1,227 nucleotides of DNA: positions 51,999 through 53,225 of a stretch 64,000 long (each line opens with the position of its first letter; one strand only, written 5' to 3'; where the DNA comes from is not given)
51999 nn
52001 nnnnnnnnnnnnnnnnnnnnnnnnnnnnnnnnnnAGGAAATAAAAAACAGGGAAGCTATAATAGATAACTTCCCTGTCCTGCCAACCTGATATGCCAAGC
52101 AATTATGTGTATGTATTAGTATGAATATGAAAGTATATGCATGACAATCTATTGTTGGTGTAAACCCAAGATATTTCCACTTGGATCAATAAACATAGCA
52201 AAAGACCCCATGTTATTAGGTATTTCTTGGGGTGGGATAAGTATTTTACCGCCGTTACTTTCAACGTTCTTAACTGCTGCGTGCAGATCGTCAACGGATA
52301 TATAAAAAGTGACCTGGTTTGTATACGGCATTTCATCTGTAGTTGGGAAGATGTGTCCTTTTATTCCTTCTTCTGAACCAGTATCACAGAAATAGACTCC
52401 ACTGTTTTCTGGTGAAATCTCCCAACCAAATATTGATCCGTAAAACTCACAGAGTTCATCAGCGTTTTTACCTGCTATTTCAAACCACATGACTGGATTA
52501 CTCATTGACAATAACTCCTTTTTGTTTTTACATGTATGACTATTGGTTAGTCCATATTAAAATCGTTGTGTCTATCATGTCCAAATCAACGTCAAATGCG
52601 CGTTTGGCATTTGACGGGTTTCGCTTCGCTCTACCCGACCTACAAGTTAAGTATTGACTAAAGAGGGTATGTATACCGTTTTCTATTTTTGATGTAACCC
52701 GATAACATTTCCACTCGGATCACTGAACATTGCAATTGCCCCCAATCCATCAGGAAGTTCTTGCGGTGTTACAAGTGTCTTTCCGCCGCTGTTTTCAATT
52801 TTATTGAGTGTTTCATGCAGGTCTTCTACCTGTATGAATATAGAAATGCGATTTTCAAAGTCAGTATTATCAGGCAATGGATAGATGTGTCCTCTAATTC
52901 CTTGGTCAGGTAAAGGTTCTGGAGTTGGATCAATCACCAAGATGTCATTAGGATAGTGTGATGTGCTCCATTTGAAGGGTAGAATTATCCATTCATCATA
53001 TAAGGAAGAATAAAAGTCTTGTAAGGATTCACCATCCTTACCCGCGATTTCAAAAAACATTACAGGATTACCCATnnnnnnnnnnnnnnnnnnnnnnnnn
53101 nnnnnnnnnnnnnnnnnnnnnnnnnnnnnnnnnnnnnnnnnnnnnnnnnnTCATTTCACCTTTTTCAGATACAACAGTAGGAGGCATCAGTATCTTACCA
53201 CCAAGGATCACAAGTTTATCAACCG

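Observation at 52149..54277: Five tandem, co-directional VOC (bleomycin-resistance-protein-sized) paralogs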

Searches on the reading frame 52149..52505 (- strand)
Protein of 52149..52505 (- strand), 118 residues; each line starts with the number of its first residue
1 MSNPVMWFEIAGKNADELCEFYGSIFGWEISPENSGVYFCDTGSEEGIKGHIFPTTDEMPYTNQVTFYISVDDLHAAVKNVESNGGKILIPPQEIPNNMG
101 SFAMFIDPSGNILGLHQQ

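Call 3: search_protein_families(library=pfam, proteins=[window:52149-52505:-], max_evalue=0.01)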
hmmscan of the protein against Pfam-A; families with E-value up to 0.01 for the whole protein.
window:52149-52505:- (118 aa): 2 families
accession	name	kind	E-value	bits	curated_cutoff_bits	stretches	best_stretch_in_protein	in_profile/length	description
PF00903.31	Glyoxalase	-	1.8e-10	41.7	20.6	1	7-112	4-118/121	Glyoxalase/Bleomycin resistance protein/Dioxygenase superfamily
PF18029.7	Glyoxalase_6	-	2.4e-05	25.4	23.6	1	13-111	7-101/106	Glyoxalase-like domain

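Call 4: search_protein_families(library=ncbifam, proteins=[window:52149-52505:-], max_evalue=0.01)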
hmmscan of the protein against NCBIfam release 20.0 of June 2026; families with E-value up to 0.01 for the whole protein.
window:52149-52505:- (118 aa): 1 family
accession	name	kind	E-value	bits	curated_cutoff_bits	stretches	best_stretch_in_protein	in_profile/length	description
NF053614.1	AfsKbindKbpAStmc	equivalog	4.2e-09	36.4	250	1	19-117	19-113/231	AfsK-binding protein KbpA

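Call 9: find_encoding_contigs(protein=window:52149-52505:-, flank=10000, max_places=6)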
Protein window:52149-52505:- (118 aa): no gene with exactly this product is on record in the collection.

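Call 23: predict_structure(alignment_id=A2)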
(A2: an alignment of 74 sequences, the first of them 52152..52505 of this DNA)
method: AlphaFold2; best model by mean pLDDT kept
length: 118 residues; sequences in the alignment: 74
mean_pLDDT: 91.9   pTM: 0.79
mean pLDDT of the five models: 91.9, 91.5, 91.4, 91.3, 90.3
residues with pLDDT >= 90: 90; 70-90: 25; 50-70: 3; < 50: 0
segments of 3 or more residues with pLDDT < 50: none
pLDDT, mean of each block of 10 residues (from residue 1): 79 95 96 93 87 90 91 96 96 91 95 94
secondary structure, 60 per line:
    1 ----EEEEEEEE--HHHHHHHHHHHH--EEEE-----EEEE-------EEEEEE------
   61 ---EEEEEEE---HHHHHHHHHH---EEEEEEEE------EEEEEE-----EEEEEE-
elements in order: E5-12 H15-26 E29-32 E38-41 E49-54 E64-70 H74-83 E87-94 E101-106 E112-117

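Call 28: fold_search(model_id=the predicted structure, library=pdb)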
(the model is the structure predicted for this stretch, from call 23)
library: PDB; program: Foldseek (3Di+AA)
matches with E <= 10: 1183; with E <= 0.001: 412
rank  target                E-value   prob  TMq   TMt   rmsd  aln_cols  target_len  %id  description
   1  2r6u_D                1.5e-10  1.00  0.82  0.74   3.1       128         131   26  Crystal structure of gene product RHA04853 from Rhodococcus sp. RHA1 (released 2007-09-25)
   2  2r6u_A                4.3e-10  1.00  0.81  0.74   2.9       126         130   26  Crystal structure of gene product RHA04853 from Rhodococcus sp. RHA1 (released 2007-09-25)
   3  2r6u_B                5.1e-10  1.00  0.80  0.77   3.1       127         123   28  Crystal structure of gene product RHA04853 from Rhodococcus sp. RHA1 (released 2007-09-25)
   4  2r6u_C                5.8e-10  1.00  0.80  0.75   3.1       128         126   26  Crystal structure of gene product RHA04853 from Rhodococcus sp. RHA1 (released 2007-09-25)
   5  3oxh                  2.7e-09  1.00  0.78  0.39   2.9       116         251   26  Mycobacterium tuberculosis kinase inhibitor homolog RV0577 (released 2011-10-19)
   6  8stb_B                3.4e-09  1.00  0.73  0.42   3.7       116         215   28  The structure of abxF, an enzyme catalyzing the formation of the chiral spiroketal of an anthrabenzoxocinone antibioti (released 2024-05-22)
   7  9jt3_B                3.4e-09  1.00  0.71  0.42   3.6       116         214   28  Crystal structure of AbxF (released 2025-03-26)
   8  8stb_A                6.0e-09  1.00  0.75  0.44   3.1       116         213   28  The structure of abxF, an enzyme catalyzing the formation of the chiral spiroketal of an anthrabenzoxocinone antibioti (released 2024-05-22)
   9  9jt3_A                9.8e-09  1.00  0.74  0.43   3.2       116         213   28  Crystal structure of AbxF (released 2025-03-26)
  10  1f9z_A                4.4e-07  1.00  0.42  0.39  11.3       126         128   17  CRYSTAL STRUCTURE OF THE NI(II)-BOUND GLYOXALASE I FROM ESCHERICHIA COLI (released 2000-09-20)
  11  3oa4                  6.8e-07  1.00  0.69  0.61   4.0       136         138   16  CRYSTAL STRUCTURE OF hypothetical protein BH1468 from Bacillus halodurans C-125 (released 2010-08-18)
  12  1jc4_A                6.8e-07  1.00  0.61  0.53   4.2       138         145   17  Crystal Structure of Se-Met Methylmalonyl-CoA Epimerase (released 2001-07-11)
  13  1jc5_B                7.2e-07  1.00  0.59  0.50   5.2       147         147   18  Crystal Structure of Native Methylmalonyl-CoA Epimerase (released 2001-07-11)
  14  3rri_A                8.1e-07  1.00  0.36  0.33  11.7       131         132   19  Crystal structure of glyoxalase/bleomycin resistance protein/dioxygenase from Alicyclobacillus acidocaldarius (released 2011-08-10)
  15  6bu2_A                8.7e-07  1.00  0.67  0.55   4.4       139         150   14  Crystal structure of methylmalonyl-CoA epimerase from Mycobacterium tuberculosis (released 2018-12-12)
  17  1kmz                  1.0e-06  1.00  0.69  0.66   3.3       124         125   17  MOLECULAR BASIS OF MITOMYCIN C RESICTANCE IN STREPTOMYCES: CRYSTAL STRUCTURES OF THE MRD PROTEIN WITH AND WITHOUT A DRUG (released 2002-07-19)
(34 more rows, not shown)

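Call 31: search_protein_representatives(alignment_id=A2)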
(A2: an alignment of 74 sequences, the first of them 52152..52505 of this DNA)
Query: 74 sequences, 120 profile positions. Proteins with E-value up to 0.001 (for the whole library): 12459; up to 1e-10: 4056; up to 1e-30: 74. The best 150 are listed.
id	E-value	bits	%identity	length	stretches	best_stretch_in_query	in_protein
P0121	6.3e-52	190.7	-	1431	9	6-116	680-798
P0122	1.5e-50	186.3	-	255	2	1-117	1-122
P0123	6.6e-50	184.2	-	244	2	5-119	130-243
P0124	4.1e-48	178.4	-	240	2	1-118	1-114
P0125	7.9e-48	177.5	-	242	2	1-118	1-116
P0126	1.0e-47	177.2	-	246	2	3-117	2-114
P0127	1.0e-45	170.7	-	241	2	2-117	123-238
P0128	5.9e-45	168.2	-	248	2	1-118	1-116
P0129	8.4e-45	167.7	-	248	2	1-118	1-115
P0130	1.2e-44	167.3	-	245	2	2-117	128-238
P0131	1.2e-43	164.0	-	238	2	5-117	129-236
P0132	2.9e-43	162.8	-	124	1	1-117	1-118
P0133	1.3e-42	160.7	-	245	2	1-116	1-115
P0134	4.5e-42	158.9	-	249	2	1-116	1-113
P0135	6.5e-42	158.4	-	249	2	1-118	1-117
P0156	2.1e-37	143.9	-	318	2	3-118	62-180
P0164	6.8e-35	135.8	-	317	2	2-117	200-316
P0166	1.6e-34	134.6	-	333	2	2-118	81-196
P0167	1.6e-34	134.6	-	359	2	2-116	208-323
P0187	2.0e-31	124.6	-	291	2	5-118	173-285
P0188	2.3e-31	124.4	-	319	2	3-116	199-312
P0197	2.8e-30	120.9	-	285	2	3-117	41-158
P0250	1.6e-25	105.5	-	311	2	1-116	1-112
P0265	5.7e-25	103.7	-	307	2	6-117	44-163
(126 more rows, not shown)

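Call 54: search_solved_structures(query=window:52152-52505:-, max_evalue=0.1, show_alignments=5)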
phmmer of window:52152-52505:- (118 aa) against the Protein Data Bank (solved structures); distinct sequences matched with E-value up to 0.1: 11.
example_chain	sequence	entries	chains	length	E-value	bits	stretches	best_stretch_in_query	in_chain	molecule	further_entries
3oxh_A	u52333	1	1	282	1e-14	58.3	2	7-117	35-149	RV0577 PROTEIN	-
2r6u_A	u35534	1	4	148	5e-07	33.4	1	2-116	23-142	Uncharacterized protein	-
8stb_B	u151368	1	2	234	1e-06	32.5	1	6-117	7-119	Glyoxalase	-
8eo9_A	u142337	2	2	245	1.1e-06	32.3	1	6-117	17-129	Glyoxalase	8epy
9jt3_A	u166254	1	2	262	1.4e-06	32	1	6-117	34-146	Glyoxalase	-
6bnz_A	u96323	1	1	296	5.4e-05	26.9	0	67-115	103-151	Lactoylglutathione lyase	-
6bnn_A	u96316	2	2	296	5.4e-05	26.9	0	67-115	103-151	Lactoylglutathione lyase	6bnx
5d7z_A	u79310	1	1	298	5.7e-05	26.8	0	67-115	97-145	Lactoylglutathione lyase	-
5ump_A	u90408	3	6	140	0.025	18.3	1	8-117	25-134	Glyoxalase/bleomycin resisance protein/dioxygenase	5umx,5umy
5w27_A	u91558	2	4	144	0.028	18.1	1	8-117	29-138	Glyoxalase/bleomycin resisance protein/dioxygenase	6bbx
5ujp_A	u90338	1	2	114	0.035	17.8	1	17-117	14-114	Glyoxalase/bleomycin resisance protein/dioxygenase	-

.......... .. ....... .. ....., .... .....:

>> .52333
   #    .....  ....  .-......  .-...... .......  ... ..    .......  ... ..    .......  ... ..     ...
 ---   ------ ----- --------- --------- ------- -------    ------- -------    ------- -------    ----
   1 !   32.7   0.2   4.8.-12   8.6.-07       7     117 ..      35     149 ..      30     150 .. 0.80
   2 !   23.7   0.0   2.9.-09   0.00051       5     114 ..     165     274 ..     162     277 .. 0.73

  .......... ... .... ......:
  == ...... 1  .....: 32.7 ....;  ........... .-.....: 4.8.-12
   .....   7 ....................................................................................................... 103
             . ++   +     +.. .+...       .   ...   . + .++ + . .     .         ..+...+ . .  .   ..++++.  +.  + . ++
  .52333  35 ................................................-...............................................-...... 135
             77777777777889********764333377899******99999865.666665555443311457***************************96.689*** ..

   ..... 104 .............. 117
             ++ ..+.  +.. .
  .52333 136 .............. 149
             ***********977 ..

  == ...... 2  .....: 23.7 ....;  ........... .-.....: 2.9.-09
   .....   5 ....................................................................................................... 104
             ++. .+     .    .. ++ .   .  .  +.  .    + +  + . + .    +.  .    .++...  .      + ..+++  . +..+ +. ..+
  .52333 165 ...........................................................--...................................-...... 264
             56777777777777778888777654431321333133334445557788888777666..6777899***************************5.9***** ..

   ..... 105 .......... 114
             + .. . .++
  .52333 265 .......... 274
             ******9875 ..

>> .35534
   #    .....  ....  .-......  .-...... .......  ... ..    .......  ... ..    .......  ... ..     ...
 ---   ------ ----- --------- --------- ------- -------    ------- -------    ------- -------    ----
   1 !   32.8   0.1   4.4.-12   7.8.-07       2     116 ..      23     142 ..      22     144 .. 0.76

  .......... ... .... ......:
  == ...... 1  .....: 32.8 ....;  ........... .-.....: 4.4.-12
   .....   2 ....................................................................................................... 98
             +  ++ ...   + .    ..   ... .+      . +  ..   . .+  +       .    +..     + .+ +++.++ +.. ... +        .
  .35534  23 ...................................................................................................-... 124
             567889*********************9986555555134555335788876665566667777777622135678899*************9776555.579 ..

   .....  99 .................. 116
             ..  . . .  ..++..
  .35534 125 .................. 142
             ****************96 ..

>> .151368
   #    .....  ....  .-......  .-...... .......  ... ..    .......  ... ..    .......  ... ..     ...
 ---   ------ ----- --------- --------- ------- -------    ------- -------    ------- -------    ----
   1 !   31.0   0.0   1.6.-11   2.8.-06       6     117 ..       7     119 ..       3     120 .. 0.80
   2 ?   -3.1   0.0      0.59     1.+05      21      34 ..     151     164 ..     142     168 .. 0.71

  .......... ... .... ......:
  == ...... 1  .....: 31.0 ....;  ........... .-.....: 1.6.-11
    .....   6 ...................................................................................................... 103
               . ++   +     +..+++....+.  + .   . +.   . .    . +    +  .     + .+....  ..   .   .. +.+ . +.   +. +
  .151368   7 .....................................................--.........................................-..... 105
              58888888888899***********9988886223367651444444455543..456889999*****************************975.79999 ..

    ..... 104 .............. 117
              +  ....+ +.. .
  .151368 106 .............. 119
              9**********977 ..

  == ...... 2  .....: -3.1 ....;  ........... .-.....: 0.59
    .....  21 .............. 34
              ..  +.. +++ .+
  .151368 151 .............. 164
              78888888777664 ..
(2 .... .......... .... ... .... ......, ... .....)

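Call 61: search_protein_families(library=pfam, proteins=[P0121, P0156, P0164, P0166, P0167, P0188, P0250, P0265, P0187, P0197], max_evalue=0.001)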
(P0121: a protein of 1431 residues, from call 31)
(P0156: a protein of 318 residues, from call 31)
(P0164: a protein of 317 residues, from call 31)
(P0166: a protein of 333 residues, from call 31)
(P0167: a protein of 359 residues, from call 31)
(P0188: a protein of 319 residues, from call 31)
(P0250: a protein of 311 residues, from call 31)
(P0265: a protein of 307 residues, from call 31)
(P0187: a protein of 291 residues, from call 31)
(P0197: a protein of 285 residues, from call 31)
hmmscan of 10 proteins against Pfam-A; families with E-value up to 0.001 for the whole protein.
P0121 (1431 aa): 6 families
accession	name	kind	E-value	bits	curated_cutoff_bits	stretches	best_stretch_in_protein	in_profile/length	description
PF22677.2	Ble-like_N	-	3e-30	104.1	24.5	3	1141-1175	4-39/41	Bleomycin resistance protein-like N-terminal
PF00903.31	Glyoxalase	-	7.2e-28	97.8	20.6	1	197-309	4-117/121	Glyoxalase/Bleomycin resistance protein/Dioxygenase superfamily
PF18029.7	Glyoxalase_6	-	2e-24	86.7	23.6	0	1146-1254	6-102/106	Glyoxalase-like domain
PF08327.17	AHSA1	-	3.9e-17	63.1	22.1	2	963-1071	2-116/125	Activator of Hsp90 ATPase homolog 1-like protein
PF12681.13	Glyoxalase_2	-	2.6e-06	27.8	30.1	0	685-764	7-82/118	Glyoxalase-like domain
PF13669.12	Glyoxalase_4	-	3.9e-05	24.3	27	0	1140-1165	1-26/109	Glyoxalase/Bleomycin resistance protein/Dioxygenase superfamily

P0156 (318 aa): 4 families
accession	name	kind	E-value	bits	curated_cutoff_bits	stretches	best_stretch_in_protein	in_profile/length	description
PF18029.7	Glyoxalase_6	-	1.1e-11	45.8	23.6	1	205-303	8-104/106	Glyoxalase-like domain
PF00903.31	Glyoxalase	-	2.3e-11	44.6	20.6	1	65-175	3-119/121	Glyoxalase/Bleomycin resistance protein/Dioxygenase superfamily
PF22677.2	Ble-like_N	-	1.4e-10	41.2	24.5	1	197-233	3-39/41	Bleomycin resistance protein-like N-terminal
PF13669.12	Glyoxalase_4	-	0.00069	20.3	27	0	66-89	2-25/109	Glyoxalase/Bleomycin resistance protein/Dioxygenase superfamily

P0164 (317 aa): 2 families
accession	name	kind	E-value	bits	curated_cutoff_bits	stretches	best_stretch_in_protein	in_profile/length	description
PF00903.31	Glyoxalase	-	1.6e-14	54.8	20.6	2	204-312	3-119/121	Glyoxalase/Bleomycin resistance protein/Dioxygenase superfamily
PF18029.7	Glyoxalase_6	-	8.4e-10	39.7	23.6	1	211-311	7-102/106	Glyoxalase-like domain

P0166 (333 aa): 3 families
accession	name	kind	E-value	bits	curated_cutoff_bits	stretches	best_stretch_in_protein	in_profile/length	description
PF00903.31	Glyoxalase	-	9.8e-13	49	20.6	1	215-326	3-119/121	Glyoxalase/Bleomycin resistance protein/Dioxygenase superfamily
PF22677.2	Ble-like_N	-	3.1e-08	33.7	24.5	1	97-120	16-39/41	Bleomycin resistance protein-like N-terminal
PF18029.7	Glyoxalase_6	-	4.6e-06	27.7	23.6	0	96-189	12-101/106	Glyoxalase-like domain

P0167 (359 aa): 3 families
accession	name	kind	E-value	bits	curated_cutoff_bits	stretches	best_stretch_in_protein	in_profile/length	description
PF18029.7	Glyoxalase_6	-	1.7e-13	51.5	23.6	2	82-187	6-105/106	Glyoxalase-like domain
PF00903.31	Glyoxalase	-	9.5e-13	49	20.6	2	77-182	4-116/121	Glyoxalase/Bleomycin resistance protein/Dioxygenase superfamily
PF22677.2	Ble-like_N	-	1.3e-09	38.1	24.5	1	75-112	2-37/41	Bleomycin resistance protein-like N-terminal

P0188 (319 aa): 4 families
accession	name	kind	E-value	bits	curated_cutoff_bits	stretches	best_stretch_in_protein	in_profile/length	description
PF18029.7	Glyoxalase_6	-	1.7e-15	58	23.6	2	80-183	6-105/106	Glyoxalase-like domain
PF00903.31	Glyoxalase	-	4.1e-10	40.5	20.6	1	74-182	3-120/121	Glyoxalase/Bleomycin resistance protein/Dioxygenase superfamily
PF22677.2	Ble-like_N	-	8e-06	26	24.5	0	82-109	11-38/41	Bleomycin resistance protein-like N-terminal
PF13669.12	Glyoxalase_4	-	0.00045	20.9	27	0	75-158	2-94/109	Glyoxalase/Bleomycin resistance protein/Dioxygenase superfamily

P0250 (311 aa): 3 families
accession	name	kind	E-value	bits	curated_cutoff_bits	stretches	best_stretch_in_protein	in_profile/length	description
PF18029.7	Glyoxalase_6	-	4.5e-10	40.6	23.6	1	15-111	9-105/106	Glyoxalase-like domain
PF00903.31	Glyoxalase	-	9.8e-08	32.9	20.6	0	6-108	3-118/121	Glyoxalase/Bleomycin resistance protein/Dioxygenase superfamily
PF22677.2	Ble-like_N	-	5.4e-06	26.5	24.5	0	19-43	16-40/41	Bleomycin resistance protein-like N-terminal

P0265 (307 aa): 3 families
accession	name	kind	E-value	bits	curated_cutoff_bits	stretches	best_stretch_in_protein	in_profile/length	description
PF00903.31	Glyoxalase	-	7e-16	59.1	20.6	1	44-159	3-119/121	Glyoxalase/Bleomycin resistance protein/Dioxygenase superfamily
PF22677.2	Ble-like_N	-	9.1e-08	32.2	24.5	0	176-193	4-21/41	Bleomycin resistance protein-like N-terminal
PF18029.7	Glyoxalase_6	-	1.8e-06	29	23.6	0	179-286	4-103/106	Glyoxalase-like domain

P0187 (291 aa): 3 families
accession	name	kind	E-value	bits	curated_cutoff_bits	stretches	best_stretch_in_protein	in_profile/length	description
PF00903.31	Glyoxalase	-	1.4e-19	71.1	20.6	2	172-280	1-119/121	Glyoxalase/Bleomycin resistance protein/Dioxygenase superfamily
PF22677.2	Ble-like_N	-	2.4e-16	59.7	24.5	2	34-62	1-29/41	Bleomycin resistance protein-like N-terminal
PF18029.7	Glyoxalase_6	-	1.2e-08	36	23.6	0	178-282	4-105/106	Glyoxalase-like domain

P0197 (285 aa): 4 families
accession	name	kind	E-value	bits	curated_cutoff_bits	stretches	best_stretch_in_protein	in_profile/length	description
PF00903.31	Glyoxalase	-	3.1e-17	63.5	20.6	2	169-279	3-119/121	Glyoxalase/Bleomycin resistance protein/Dioxygenase superfamily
PF22677.2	Ble-like_N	-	3.6e-12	46.3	24.5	1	45-69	4-28/41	Bleomycin resistance protein-like N-terminal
PF13248.11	Zn_ribbon_3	-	0.00014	21.6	27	1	11-35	2-26/26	zinc-ribbon domain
PF18029.7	Glyoxalase_6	-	0.00041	21.4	23.6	0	50-154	6-103/106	Glyoxalase-like domain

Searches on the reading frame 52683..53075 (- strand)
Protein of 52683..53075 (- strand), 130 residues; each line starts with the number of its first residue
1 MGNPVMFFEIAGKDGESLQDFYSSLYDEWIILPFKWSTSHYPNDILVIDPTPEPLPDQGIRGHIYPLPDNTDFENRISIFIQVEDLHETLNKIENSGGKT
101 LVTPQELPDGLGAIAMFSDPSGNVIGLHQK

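Call 3: search_protein_families(library=pfam, proteins=[window:52683-53075:-], max_evalue=0.01)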
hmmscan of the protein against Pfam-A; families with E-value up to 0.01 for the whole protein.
window:52683-53075:- (130 aa): 1 family
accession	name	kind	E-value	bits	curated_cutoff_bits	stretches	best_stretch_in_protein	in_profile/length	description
PF00903.31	Glyoxalase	-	1.2e-06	29.3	20.6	1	26-125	47-119/121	Glyoxalase/Bleomycin resistance protein/Dioxygenase superfamily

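Call 4: search_protein_families(library=ncbifam, proteins=[window:52683-53075:-], max_evalue=0.01)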
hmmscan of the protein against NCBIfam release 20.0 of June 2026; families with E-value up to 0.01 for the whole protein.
window:52683-53075:- (130 aa): 1 family
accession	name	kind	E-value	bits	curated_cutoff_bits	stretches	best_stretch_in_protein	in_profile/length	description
NF053614.1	AfsKbindKbpAStmc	equivalog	0.00021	21.1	250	1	78-129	63-113/231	AfsK-binding protein KbpA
